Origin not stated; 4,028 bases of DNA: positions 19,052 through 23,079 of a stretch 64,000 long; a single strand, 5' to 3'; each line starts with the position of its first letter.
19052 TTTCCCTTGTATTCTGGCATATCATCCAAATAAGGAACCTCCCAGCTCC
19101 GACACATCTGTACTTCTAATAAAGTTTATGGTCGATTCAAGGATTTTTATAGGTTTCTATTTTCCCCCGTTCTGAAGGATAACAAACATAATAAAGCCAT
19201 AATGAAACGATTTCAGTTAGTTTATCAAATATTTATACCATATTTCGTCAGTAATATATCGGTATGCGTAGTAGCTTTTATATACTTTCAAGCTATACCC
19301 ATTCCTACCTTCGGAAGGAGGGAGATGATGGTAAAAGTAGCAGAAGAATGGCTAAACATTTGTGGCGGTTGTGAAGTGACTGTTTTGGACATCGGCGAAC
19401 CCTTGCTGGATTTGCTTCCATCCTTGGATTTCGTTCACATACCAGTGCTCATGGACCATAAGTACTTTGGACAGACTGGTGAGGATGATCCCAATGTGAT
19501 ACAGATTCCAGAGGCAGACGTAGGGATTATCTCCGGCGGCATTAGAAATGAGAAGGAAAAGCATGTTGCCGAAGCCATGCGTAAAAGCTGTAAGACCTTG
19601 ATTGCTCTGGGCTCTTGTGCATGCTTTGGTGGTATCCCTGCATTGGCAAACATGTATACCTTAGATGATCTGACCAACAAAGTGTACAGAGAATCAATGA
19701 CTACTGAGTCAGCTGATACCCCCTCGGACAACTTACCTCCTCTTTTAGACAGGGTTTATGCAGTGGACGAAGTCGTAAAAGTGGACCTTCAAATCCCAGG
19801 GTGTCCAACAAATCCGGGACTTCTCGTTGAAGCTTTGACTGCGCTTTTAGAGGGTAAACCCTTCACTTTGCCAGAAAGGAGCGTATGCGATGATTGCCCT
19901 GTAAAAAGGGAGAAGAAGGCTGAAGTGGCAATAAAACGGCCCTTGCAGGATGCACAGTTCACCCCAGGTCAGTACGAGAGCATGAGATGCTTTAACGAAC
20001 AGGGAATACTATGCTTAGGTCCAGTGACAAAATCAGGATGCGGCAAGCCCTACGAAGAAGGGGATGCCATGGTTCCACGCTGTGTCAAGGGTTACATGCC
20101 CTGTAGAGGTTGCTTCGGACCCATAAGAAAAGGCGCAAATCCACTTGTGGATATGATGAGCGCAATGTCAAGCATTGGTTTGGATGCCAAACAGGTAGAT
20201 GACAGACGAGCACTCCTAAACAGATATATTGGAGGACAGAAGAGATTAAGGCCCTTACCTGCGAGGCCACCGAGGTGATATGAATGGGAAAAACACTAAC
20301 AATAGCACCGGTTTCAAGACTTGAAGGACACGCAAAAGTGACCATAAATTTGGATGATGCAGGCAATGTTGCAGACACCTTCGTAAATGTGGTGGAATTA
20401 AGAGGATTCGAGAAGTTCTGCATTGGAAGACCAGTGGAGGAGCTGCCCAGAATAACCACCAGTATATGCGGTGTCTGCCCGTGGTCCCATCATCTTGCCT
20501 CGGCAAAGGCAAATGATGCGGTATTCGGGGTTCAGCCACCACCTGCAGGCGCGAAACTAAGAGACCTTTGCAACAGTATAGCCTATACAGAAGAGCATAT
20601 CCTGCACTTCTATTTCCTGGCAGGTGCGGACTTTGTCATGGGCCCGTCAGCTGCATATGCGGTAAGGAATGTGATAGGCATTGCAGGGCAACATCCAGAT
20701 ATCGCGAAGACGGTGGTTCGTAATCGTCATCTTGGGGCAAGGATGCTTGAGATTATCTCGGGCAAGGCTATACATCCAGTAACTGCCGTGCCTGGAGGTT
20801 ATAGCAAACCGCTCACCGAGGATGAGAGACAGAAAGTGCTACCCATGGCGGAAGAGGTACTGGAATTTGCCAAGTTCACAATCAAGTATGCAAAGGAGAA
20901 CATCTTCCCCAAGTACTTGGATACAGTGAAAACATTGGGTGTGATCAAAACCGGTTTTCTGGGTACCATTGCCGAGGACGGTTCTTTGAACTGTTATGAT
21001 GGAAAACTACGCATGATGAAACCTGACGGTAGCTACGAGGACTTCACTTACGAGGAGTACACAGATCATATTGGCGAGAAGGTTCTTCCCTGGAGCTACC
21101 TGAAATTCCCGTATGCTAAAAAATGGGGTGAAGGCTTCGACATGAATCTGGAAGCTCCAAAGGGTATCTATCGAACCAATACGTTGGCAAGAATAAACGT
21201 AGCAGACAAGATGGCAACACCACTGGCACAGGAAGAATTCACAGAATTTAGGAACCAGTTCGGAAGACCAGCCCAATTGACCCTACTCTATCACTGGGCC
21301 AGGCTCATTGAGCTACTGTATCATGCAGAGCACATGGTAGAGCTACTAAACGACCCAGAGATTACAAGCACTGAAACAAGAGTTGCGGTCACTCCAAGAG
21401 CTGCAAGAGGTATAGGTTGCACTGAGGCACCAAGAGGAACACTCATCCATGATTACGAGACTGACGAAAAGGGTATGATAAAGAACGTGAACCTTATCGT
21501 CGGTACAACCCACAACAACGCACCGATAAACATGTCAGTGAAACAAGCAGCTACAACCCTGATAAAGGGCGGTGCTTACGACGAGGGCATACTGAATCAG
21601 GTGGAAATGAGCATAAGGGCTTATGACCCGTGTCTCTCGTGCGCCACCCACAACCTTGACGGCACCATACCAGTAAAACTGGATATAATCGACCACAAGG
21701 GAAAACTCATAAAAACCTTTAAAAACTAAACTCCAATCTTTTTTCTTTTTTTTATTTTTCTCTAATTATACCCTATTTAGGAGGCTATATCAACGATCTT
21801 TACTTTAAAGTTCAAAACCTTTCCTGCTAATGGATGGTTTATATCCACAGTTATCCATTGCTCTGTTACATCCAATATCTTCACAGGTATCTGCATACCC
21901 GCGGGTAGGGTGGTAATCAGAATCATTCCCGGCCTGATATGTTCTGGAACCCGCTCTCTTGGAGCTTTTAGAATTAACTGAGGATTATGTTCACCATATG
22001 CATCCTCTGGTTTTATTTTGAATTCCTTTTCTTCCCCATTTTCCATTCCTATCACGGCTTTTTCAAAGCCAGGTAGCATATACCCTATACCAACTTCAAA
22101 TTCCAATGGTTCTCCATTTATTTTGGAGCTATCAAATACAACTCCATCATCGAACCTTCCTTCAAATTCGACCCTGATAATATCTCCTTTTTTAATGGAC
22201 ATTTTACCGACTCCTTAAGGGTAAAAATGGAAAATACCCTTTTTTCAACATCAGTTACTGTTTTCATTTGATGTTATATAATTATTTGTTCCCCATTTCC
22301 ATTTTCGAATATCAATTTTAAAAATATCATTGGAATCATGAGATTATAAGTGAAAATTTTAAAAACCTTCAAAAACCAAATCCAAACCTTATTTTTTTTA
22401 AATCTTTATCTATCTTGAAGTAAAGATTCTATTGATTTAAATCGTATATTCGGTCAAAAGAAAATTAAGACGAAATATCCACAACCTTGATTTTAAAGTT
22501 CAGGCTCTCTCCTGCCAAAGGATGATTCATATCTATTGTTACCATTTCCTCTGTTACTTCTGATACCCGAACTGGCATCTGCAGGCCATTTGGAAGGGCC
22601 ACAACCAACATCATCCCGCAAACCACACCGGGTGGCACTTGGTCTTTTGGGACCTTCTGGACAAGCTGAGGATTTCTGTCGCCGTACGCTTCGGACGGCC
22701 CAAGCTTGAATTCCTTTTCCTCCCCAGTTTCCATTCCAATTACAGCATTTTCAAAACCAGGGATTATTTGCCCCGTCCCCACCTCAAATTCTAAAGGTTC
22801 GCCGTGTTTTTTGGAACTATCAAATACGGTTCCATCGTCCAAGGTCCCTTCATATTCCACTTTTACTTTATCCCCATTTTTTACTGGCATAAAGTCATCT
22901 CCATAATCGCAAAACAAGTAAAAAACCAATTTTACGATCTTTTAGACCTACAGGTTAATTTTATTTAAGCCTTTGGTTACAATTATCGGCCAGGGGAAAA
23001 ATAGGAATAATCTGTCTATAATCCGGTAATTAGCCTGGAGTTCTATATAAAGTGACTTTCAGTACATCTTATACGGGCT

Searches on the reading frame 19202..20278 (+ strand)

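Call 7: search_protein_families(library=pfam, proteins=[window:19202-20278:+], max_evalue=0.001)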
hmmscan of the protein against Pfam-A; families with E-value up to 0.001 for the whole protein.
window:19202-20278:+ (358 aa): 1 family
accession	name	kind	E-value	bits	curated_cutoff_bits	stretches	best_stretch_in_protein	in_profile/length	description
PF01058.29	Oxidored_q6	-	3.5e-28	98.3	27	1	54-215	1-128/128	NADH ubiquinone oxidoreductase, 20 Kd subunit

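Call 31: search_protein_families(library=ncbifam, proteins=[window:19202-20278:+], max_evalue=0.001)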
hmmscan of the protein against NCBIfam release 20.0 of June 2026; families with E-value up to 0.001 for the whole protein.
window:19202-20278:+ (358 aa): 10 families
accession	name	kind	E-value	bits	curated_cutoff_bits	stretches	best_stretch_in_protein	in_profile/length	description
NF045875.1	F420_non_VhuG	exception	9.5e-64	215.4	450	1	44-342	5-274/286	F420-non-reducing hydrogenase subunit VhuG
NF040831.1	sulfhyd_ShyD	equivalog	1.2e-16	61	460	1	51-235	8-167/240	NAD(P)-dependent hydrogenase/sulfhydrogenase 2 subunit delta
TIGR03294.1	FrhG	equivalog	9.1e-15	55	245.5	2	44-147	2-95/228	coenzyme F420 hydrogenase subunit gamma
NF040836.1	sulfhyd_HydD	equivalog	9.8e-14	51.2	500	1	46-236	8-174/261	NADPH-dependent hydrogenase/sulfhydrogenase 1 subunit delta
NF005012.1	PRK06411.1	subfamily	4.1e-07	29.7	116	0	185-215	124-154/166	NADH-quinone oxidoreductase subunit NuoB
TIGR01957.1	nuoB_fam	subfamily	3.6e-06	26.9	142.7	0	185-215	108-138/145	NADH-quinone oxidoreductase subunit B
NF011393.0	PRK14818.1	equivalog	7.2e-05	22.4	255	0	187-216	123-152/173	NADH dehydrogenase subunit B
NF045520.1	H2_NiFeSe_small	exception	9.8e-05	21.8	470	0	117-163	128-177/314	NiFeSe hydrogenase small subunit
NF011390.0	PRK14815.1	equivalog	0.00012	21.5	281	0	186-216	124-154/183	NADH dehydrogenase subunit B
NF011395.0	PRK14820.1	equivalog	0.00055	19.7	263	0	187-214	125-152/180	NADH-quinone oxidoreductase subunit B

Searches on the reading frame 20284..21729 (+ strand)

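Call 7: search_protein_families(library=pfam, proteins=[window:20284-21729:+], max_evalue=0.001)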
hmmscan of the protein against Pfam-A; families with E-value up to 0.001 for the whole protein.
window:20284-21729:+ (481 aa): 1 family
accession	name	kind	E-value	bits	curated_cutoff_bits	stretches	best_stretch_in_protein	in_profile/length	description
PF00374.24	NiFeSe_Hases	-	9.2e-35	121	25.8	2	40-124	1-85/508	Nickel-dependent hydrogenase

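Call 31: search_protein_families(library=ncbifam, proteins=[window:20284-21729:+], max_evalue=0.001)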
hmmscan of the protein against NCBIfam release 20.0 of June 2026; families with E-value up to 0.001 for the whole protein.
window:20284-21729:+ (481 aa): 9 families
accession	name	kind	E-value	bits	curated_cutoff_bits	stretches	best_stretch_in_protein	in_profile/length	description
NF041785.2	VhuA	equivalog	1.1e-136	455.7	800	1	2-428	2-418/418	F420-non-reducing hydrogenase Vhu subunit A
NF033181.1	NiFeSe_hydrog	equivalog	2.7e-49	168.4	600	2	5-126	4-125/507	nickel-dependent hydrogenase large subunit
TIGR03295.1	frhA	equivalog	5.6e-48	163.9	392.5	1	1-458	1-397/412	coenzyme F420 hydrogenase subunit alpha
NF045518.1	H2_NiFeSe_large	exception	3.4e-47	161.4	780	1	4-459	3-483/485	NiFeSe hydrogenase large subunit HysA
NF040828.1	sulfhyd_ShyA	equivalog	3.5e-47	161.2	700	1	8-456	6-411/415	NAD(P)-dependent hydrogenase/sulfhydrogenase 2 subunit alpha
NF040832.1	sulfhyd_HydA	equivalog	1.3e-34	120.1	880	1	5-456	5-422/426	NADPH-dependent hydrogenase/sulfhydrogenase 1 subunit alpha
NF007550.0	PRK10170.1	equivalog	3.4e-25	88.5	1101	2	2-118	16-132/597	Ni/Fe-hydrogenase large subunit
NF007778.0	PRK10467.1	equivalog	4e-24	84.8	969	2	2-123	2-122/567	hydrogenase 2 large subunit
NF041786.2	VhuU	equivalog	1.5e-10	40.7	70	1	432-459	3-30/45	F420-non-reducing hydrogenase selenoprotein subunit VhuU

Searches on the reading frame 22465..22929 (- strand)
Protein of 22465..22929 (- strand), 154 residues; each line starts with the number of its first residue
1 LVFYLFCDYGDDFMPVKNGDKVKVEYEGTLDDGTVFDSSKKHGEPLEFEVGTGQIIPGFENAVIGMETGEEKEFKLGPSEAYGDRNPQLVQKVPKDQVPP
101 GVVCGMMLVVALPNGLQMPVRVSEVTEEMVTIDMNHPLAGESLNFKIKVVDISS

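Call 7: search_protein_families(library=pfam, proteins=[window:22465-22929:-], max_evalue=0.001)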
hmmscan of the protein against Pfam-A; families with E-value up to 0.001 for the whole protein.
window:22465-22929:- (154 aa): 1 family
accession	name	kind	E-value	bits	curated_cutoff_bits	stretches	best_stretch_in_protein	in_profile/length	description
PF00254.34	FKBP_C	-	2.5e-23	82.7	21.1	1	16-88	5-77/94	FKBP-type peptidyl-prolyl cis-trans isomerase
